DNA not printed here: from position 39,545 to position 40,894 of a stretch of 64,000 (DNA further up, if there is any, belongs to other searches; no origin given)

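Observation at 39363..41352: Overlapping NUDIX hydrolase / Clp1-family polynucleotide kinase / atypical Fe-S UDG-like gene trio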

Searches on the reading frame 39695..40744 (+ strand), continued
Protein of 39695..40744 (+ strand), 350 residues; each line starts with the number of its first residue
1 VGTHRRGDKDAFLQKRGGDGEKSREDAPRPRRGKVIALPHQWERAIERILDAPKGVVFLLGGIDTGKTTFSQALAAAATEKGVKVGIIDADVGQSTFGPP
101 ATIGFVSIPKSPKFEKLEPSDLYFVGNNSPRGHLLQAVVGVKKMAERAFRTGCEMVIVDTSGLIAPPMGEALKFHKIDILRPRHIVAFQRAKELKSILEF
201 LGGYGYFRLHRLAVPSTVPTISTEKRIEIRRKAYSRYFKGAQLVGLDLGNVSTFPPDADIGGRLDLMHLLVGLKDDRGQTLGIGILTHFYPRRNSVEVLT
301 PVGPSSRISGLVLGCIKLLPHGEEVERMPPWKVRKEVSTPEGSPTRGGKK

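Call 12: find_encoding_contigs(protein=P0011, flank=6000, max_places=2)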
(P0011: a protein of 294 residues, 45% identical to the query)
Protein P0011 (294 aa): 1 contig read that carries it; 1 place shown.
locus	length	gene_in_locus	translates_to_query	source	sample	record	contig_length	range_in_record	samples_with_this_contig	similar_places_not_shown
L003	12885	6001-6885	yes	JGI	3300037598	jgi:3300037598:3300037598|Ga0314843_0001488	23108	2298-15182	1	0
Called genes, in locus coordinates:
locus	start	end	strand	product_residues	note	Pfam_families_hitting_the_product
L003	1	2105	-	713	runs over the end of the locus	PF00009:GTP_EFTU (faint), PF01926:MMR_HSR1, PF02421:FeoB_N, PF17910:FeoB_Cyto, PF07670:Gate, PF07664:FeoB_C, PF07670:Gate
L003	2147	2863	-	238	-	PF01325:Fe_dep_repress, PF25213:HVO_A0261_N (faint), PF01047:MarR, PF13545:HTH_Crp_2 (faint), PF02742:Fe_dep_repr_C, PF04023:FeoA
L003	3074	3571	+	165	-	PF04073:tRNA_edit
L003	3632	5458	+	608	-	PF00037:Fer4 (weak), PF12838:Fer4_7 (weak), PF13187:Fer4_9 (weak), PF13237:Fer4_10, PF25160:LdpA_Fe-S-bd (weak), PF02906:Fe_hyd_lg_C, PF04060:FeS, PF00990:GGDEF, +2 more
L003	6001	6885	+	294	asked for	PF16575:CLP1_P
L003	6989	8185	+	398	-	-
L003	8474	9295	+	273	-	PF12849:PBP_like_2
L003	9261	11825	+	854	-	PF14827:dCache_3, PF13492:GAF_3 (faint), PF00672:HAMP, PF01590:GAF (weak), PF13185:GAF_2, PF01966:HD, PF13487:HD_5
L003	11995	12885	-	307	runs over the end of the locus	PF02775:TPP_enzyme_C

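Call 16: find_related_loci(query=A2, collection=genome_contigs, flank=6000)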
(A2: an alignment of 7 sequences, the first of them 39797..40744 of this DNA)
Query A2 (316 aa) in genome_contigs; peptide patterns used: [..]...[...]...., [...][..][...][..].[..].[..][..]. (x = any residue, [..] = any of these).
599 stretches matched a pattern (row limit reached: there are more); 420 encode a relative of the query (tblastn E <= 1e-3); the best 80 are kept; 80 distinct loci.
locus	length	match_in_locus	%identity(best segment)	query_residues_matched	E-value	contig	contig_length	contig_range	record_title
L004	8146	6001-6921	55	1-305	5e-110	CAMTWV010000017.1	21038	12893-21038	MAG: uncultured actinobacterium isolate G04_MAG_00047 genome assembly, contig: G04_MAG_00047_000000000019, whole genome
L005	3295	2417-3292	49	4-294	3e-86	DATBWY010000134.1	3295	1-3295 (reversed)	MAG TPA_asm: Candidatus Subteraquimicrobiales bacterium isolate SMAG_U7553 k141_464057, whole genome shotgun sequence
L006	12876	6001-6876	42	1-294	8e-83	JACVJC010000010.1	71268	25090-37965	MAG: Candidatus Geothermocultor quzhuomuensis isolate QZM4_1.bin.14 contig010, whole genome shotgun sequence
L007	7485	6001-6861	43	6-296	3e-68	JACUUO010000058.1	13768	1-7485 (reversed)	MAG: Actinomycetota bacterium isolate Kmv33 NODE_2217_length_13768_cov_12.297601, whole genome shotgun sequence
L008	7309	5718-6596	39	1-294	2e-62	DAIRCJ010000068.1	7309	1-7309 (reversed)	MAG TPA_asm: Candidatus Geothermocultoraceae bacterium isolate CTOTU1355 NODE_816_length_7309_cov_4.587676, whole genome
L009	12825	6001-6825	41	20-299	2e-61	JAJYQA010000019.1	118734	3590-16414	MAG: Actinomycetes bacterium isolate DS4.bin103 NODE_52_length_118734_cov_45.797609, whole genome shotgun sequence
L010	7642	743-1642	37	2-290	4e-58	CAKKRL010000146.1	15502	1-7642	Thermodesulfovibrionia bacterium isolate Hainich-H51-bin227-1 genome assembly, contig: H51-bin227_1_Hain_H51_02um_R1_170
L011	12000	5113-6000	33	2-290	5e-55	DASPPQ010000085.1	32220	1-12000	MAG TPA_asm: Thermodesulfobacteriota bacterium isolate SMAG_U12177 k141_1773841, whole genome shotgun sequence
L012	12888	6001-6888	35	2-290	1e-54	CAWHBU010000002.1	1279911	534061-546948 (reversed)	MAG: uncultured delta proteobacterium isolate MFD03726.bin.2.155 genome assembly, contig: contig_10498, whole genome sho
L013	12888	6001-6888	35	2-290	5e-53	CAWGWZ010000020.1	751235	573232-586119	MAG: uncultured delta proteobacterium isolate MFD04408.bin.3.38 genome assembly, contig: contig_3974, whole genome shotg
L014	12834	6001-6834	41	4-284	3e-51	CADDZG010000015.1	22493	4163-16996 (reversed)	Actinobacteria bacterium isolate 23 genome assembly, contig: NODE_1443_length_22493_cov_29.951489, whole genome shotgun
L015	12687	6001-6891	34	5-293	2e-51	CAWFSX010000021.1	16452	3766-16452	MAG: uncultured delta proteobacterium isolate MFD00709.bin.2.41 genome assembly, contig: contig_145490, whole genome sho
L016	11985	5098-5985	33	2-290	3e-51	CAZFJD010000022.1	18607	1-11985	MAG TPA_asm: uncultured Syntrophaceae bacterium isolate binchicken_co325_68 genome assembly, contig: NODE_761_length_186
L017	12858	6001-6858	33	5-283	8e-51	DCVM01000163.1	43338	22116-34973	MAG TPA_asm: Syntrophaceae bacterium UBA2188 UBA2188_contig_6993, whole genome shotgun sequence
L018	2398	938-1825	33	2-290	3e-51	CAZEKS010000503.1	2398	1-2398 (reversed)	MAG TPA_asm: uncultured Syntrophaceae bacterium isolate binchicken_co189_49 genome assembly, contig: NODE_78401_length_2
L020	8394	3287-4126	39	13-294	6e-50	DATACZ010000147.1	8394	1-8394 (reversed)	MAG TPA_asm: Actinomycetota bacterium isolate SMAG_U6737 k141_3303260, whole genome shotgun sequence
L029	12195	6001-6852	37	6-288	2e-48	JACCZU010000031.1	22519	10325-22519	MAG: Actinomycetota bacterium isolate MGR_bin238 SD2897-2912_k127_5116182, whole genome shotgun sequence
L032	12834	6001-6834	38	9-288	4e-48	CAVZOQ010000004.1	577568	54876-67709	MAG: uncultured Actinomycetes bacterium isolate MFD02840.bin.2.33 genome assembly, contig: contig_4276, whole genome sho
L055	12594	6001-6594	40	6-204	7e-46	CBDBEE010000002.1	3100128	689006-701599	MAG: Candidatus Poribacteria bacterium isolate 9eb15a66-94a6-4ca6-bf90-476f30333b94 genome assembly, contig: contig_2, w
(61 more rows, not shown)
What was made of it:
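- Tried and rejected: It was redone with 7 sequences (call 16).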

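Call 23: search_protein_families(library=pfam, proteins=[L014:4863-5633:+, L020:4290-5141:+, L014:6872-7597:-, L011:6009-6932:+, L013:8577-9533:+, L032:5636-5908:+, L029:4255-5067:-, L055:5016-5882:+, L055:7073-7792:+, L011:3211-4962:+], max_evalue=0.001)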
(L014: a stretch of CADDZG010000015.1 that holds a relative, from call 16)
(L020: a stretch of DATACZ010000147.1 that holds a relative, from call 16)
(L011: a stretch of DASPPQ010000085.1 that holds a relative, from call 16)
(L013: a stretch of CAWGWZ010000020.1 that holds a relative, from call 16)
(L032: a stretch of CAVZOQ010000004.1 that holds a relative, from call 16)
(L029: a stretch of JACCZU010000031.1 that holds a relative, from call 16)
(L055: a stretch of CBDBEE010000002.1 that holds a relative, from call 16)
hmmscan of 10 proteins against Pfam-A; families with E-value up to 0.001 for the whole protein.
L014:4863-5633:+ (257 aa): 1 family
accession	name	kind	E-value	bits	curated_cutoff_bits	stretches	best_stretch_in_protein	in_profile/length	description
PF15698.10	Phosphatase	-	1.8e-53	181.8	28.4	1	11-246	3-246/256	Phosphatase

L020:4290-5141:+ (284 aa): 2 families
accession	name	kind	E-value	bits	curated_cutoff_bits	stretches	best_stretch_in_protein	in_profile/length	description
PF01887.21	SAM_HAT_N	-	8.8e-51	171.9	26.3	1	8-154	1-145/145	SAM hydroxide adenosyltransferase N-terminal domain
PF20257.3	SAM_HAT_C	-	2.8e-17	63.3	25.5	1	179-258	1-75/84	SAM hydroxide adenosyltransferase C-terminal domain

L014:6872-7597:- (242 aa): 0 families

L011:6009-6932:+ (308 aa): 5 families
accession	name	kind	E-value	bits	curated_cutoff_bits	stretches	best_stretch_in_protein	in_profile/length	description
PF00106.31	adh_short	-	3.8e-34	118.3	26.6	1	54-242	1-189/195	short chain dehydrogenase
PF13561.12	adh_short_C2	-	1.2e-33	117.1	27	1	60-304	1-235/236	Enoyl-(Acyl carrier protein) reductase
PF08659.16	KR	-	1.7e-05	25.3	22.6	1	56-233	3-176/180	KR domain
PF00291.31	PALP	-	0.00018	21.4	35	1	52-127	53-124/295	Pyridoxal-phosphate dependent enzyme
PF01370.27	Epimerase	-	0.00067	19.6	20.9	1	57-154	2-89/240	NAD dependent epimerase/dehydratase family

L013:8577-9533:+ (319 aa): 9 families
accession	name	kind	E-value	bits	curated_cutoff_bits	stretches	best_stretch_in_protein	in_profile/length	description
PF01370.27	Epimerase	-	2.2e-42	145.5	20.9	1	7-242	2-240/240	NAD dependent epimerase/dehydratase family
PF16363.11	GDP_Man_Dehyd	-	5.8e-35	121.7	27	1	7-306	1-331/332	GDP-mannose 4,6 dehydratase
PF01073.25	3Beta_HSD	-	2.8e-16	59.8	22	1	7-126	1-122/280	3-beta hydroxysteroid dehydrogenase/isomerase family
PF04321.23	RmlD_sub_bind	-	5.2e-14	52.4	27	1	7-156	4-137/287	RmlD substrate binding domain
PF02719.21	Polysacc_synt_2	-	3.6e-12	46.5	20.2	1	7-161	2-155/293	Polysaccharide biosynthesis protein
PF07993.18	NAD_binding_4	-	1.4e-10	41.2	20.1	1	8-176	1-209/258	Male sterility protein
PF13460.12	NAD_binding_10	-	1.3e-07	32.1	27.2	1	10-124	1-102/184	NAD(P)H-binding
PF00106.31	adh_short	-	2.5e-06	27.5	26.6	1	7-106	4-118/195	short chain dehydrogenase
PF08659.16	KR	-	4.3e-05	23.9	22.6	1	7-123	4-139/180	KR domain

L032:5636-5908:+ (91 aa): 2 families
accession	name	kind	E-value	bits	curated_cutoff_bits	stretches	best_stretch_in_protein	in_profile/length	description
PF12728.13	HTH_17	-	3.9e-15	56.3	27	1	37-86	1-50/51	Helix-turn-helix domain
PF13384.12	HTH_23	-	0.00023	21.3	24.6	1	38-60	18-40/50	Homeodomain-like domain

L029:4255-5067:- (271 aa): 0 families

L055:5016-5882:+ (289 aa): 5 families
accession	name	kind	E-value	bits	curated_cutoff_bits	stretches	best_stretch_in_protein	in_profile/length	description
PF01343.23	Peptidase_S49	-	5.7e-50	169.7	24.9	1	89-239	2-150/154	Peptidase family S49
PF25145.1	NfeD1b_N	-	4.4e-11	43.2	40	1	37-133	2-99/189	NfeD1b, N-terminal domain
PF00574.28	CLP_protease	-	1e-05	26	20.2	1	49-117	30-98/182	Clp protease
PF00549.24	Ligase_CoA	-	0.00013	22.5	24.5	1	33-106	19-96/128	CoA-ligase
PF00378.25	ECH_1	-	0.0004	20.3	27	1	80-120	75-115/251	Enoyl-CoA hydratase/isomerase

L055:7073-7792:+ (240 aa): 9 families
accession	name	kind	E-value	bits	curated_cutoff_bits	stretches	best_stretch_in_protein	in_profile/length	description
PF13649.12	Methyltransf_25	-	2e-18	67.3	27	1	36-130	1-97/97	Methyltransferase domain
PF13847.12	Methyltransf_31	-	1.9e-13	50.8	27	1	32-144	3-124/145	Methyltransferase domain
PF08241.18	Methyltransf_11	-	3.3e-13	50.5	21.2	1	37-134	1-95/95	Methyltransferase domain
PF01209.24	Ubie_methyltran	-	1.1e-08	35.2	20.1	1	23-134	38-151/233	ubiE/COQ5 methyltransferase family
PF13489.12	Methyltransf_23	-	2.2e-07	31.2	27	1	30-153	20-134/164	Methyltransferase domain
PF02353.26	CMAS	-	1.4e-06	28.3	27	1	19-139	49-169/273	Mycolic acid cyclopropane synthetase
PF08242.18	Methyltransf_12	-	2.1e-05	25.6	30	1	37-132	1-98/98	Methyltransferase domain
PF03848.20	TehB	-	8.9e-05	22.4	20.4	1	26-130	25-128/193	Tellurite resistance protein TehB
PF05175.20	MTS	-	0.00025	21.2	23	1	15-102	14-104/170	Methyltransferase small domain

L011:3211-4962:+ (584 aa): 2 families
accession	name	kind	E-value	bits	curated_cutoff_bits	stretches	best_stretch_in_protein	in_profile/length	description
PF01314.23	AFOR_C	-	2.9e-118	395.8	27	1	220-583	2-375/385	Aldehyde ferredoxin oxidoreductase, domains 2 & 3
PF02730.20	AFOR_N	-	7.5e-73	245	29.8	1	6-205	1-198/199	Aldehyde ferredoxin oxidoreductase, N-terminal domain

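Call 41: search_solved_structures(query=L014:4863-5633:+, max_evalue=0.01)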
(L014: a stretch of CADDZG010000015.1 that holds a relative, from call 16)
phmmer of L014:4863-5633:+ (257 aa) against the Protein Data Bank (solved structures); distinct sequences matched with E-value up to 0.01: 0.

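Call 42: search_protein_families(library=ncbifam, proteins=[L014:4863-5633:+, L014:6872-7597:-, L029:4255-5067:-, L020:4290-5141:+], max_evalue=0.001)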
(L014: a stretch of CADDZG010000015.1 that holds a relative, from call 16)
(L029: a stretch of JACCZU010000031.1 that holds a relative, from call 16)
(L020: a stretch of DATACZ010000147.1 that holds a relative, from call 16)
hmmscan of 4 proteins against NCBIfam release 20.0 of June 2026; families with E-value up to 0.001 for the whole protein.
L014:4863-5633:+ (257 aa): 0 families

L014:6872-7597:- (242 aa): 0 families

L029:4255-5067:- (271 aa): 0 families

L020:4290-5141:+ (284 aa): 3 families
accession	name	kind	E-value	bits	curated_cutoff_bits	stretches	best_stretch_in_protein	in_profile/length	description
NF058624.1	RSAMHdlseTHET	equivalog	6.4e-55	186.5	350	1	8-258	3-239/250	(R)-S-adenosyl-L-methionine hydrolase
NF053629.1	RSAMPyrc0463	equivalog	8.3e-44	150.1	470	1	8-258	2-243/256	(R)-S-adenosyl-L-methionine hydrolase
TIGR04507.1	fluorinase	equivalog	9.7e-22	77.6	400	2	86-255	97-270/286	adenosyl-fluoride synthase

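Call 58: search_protein_families(library=padloc, proteins=[window:39797-40744:+], max_evalue=0.01)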
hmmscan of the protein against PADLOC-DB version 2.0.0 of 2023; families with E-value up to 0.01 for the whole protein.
window:39797-40744:+ (316 aa): 1 family
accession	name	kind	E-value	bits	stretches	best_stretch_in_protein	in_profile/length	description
PDLC04140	mad8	-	0.0029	15.2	0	19-58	25-67/314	mads_8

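Call 59: search_protein_families(library=phrogs, proteins=[window:39797-40744:+], max_evalue=0.001)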
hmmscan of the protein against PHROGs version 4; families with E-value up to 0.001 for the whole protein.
window:39797-40744:+ (316 aa): 2 families
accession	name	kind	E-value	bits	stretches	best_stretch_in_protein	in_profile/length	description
phrog_32231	-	unknown function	1.6e-11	45.1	1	6-208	64-254/360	-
phrog_164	-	DNA, RNA and nucleotide metabolism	0.00081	19.5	0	32-61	237-265/500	ParA-like partition protein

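Call 81: find_related_loci(query=A6, collection=metagenome_contigs, flank=4000)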
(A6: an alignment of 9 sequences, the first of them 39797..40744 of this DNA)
Query A6 (316 aa) in metagenome_contigs; peptide patterns used: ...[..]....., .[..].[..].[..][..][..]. (x = any residue, [..] = any of these).
488 stretches matched a pattern; 186 encode a relative of the query (tblastn E <= 1e-3); the best 80 are kept; 80 distinct loci.
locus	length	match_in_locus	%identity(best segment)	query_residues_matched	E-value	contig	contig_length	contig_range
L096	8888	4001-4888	48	4-298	3e-85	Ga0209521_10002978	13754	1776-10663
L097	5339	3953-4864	44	4-308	1e-76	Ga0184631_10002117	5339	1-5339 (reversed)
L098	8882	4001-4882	42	4-298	4e-72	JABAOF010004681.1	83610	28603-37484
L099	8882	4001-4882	42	4-298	4e-72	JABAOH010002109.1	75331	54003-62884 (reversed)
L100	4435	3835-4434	52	4-203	9e-64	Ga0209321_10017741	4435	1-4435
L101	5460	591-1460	37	1-291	2e-56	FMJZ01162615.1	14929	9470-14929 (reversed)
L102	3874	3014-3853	37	8-294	4e-56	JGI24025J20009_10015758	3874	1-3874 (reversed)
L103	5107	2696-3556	35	2-295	7e-56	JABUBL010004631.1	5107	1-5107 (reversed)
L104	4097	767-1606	36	8-294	5e-55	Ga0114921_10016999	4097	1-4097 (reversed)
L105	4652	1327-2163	37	9-294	8e-55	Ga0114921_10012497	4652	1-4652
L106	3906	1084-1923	35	8-294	2e-54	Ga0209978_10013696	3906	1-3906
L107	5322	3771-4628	37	5-293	3e-49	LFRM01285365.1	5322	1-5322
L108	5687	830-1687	37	5-293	4e-49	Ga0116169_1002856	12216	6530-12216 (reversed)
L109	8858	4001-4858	37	5-293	4e-49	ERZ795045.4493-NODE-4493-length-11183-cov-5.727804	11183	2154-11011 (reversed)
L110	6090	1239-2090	37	6-288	1e-48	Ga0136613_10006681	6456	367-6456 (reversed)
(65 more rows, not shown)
